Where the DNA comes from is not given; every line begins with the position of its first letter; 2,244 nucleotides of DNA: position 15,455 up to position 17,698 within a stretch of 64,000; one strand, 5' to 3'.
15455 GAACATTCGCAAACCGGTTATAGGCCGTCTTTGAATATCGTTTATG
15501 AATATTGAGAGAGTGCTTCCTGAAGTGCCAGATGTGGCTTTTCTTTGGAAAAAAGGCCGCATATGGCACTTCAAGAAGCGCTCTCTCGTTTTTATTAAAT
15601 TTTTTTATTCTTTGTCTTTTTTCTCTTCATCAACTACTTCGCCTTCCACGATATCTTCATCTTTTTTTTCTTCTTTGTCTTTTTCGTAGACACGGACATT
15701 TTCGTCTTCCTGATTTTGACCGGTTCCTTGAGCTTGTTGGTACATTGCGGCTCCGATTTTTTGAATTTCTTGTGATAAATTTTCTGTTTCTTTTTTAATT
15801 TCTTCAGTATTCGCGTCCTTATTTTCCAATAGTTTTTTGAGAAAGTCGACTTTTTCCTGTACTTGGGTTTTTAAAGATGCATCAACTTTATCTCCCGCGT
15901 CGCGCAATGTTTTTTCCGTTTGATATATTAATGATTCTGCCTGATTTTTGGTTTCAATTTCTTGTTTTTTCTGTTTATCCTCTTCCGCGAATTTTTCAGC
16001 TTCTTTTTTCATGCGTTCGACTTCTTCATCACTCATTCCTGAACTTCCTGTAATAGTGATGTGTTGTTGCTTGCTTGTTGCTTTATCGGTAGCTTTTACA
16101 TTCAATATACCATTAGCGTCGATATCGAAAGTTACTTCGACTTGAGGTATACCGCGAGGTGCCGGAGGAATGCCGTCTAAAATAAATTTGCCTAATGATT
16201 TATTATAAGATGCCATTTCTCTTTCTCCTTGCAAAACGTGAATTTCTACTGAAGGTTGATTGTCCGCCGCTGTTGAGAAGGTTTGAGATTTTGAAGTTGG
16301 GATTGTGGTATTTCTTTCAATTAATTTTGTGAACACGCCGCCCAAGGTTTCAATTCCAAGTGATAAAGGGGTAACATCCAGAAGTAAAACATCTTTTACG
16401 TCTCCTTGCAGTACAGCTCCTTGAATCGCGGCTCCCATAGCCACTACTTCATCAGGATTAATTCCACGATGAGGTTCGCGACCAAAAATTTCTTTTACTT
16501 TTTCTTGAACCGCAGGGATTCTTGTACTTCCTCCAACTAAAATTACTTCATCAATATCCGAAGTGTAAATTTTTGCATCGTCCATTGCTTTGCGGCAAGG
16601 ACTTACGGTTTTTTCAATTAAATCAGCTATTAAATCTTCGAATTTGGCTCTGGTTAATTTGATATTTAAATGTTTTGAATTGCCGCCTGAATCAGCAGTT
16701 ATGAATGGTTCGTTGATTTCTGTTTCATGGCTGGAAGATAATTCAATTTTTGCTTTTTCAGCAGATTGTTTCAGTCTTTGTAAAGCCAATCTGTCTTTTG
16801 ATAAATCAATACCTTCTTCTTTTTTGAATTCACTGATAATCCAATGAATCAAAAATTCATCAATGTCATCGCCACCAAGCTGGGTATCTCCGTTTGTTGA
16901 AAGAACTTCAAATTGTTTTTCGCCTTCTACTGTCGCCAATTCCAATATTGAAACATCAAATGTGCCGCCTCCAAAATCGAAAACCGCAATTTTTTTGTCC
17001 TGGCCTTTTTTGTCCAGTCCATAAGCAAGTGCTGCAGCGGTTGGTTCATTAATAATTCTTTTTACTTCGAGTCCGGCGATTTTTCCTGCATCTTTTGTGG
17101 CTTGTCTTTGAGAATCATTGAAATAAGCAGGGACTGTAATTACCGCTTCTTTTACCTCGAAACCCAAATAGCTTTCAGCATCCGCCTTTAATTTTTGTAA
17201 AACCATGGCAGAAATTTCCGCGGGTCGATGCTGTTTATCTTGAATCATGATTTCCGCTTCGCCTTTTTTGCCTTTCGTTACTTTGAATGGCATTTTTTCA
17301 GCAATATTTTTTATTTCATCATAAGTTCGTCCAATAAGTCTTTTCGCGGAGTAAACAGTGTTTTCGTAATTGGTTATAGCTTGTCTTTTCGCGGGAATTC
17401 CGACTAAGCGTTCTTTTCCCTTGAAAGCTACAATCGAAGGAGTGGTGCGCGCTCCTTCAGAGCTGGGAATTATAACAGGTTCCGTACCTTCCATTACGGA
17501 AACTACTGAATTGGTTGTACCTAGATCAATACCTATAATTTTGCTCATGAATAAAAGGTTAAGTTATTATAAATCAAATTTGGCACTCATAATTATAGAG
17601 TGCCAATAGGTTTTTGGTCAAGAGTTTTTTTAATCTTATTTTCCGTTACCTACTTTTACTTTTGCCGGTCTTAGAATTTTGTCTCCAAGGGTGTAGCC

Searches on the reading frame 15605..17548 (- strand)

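Call 79: search_protein_families(library=pfam, proteins=[window:15605-17548:-], max_evalue=0.00001)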
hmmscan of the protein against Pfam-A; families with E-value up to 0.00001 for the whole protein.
window:15605-17548:- (647 aa): 2 families
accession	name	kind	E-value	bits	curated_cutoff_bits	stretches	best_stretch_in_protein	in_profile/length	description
PF00012.26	HSP70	-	1.4e-258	859.5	20.6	1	4-604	1-599/599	Hsp70 protein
PF06723.19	MreB_Mbl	-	4.4e-15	55.8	27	1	3-375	2-317/327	MreB/Mbl protein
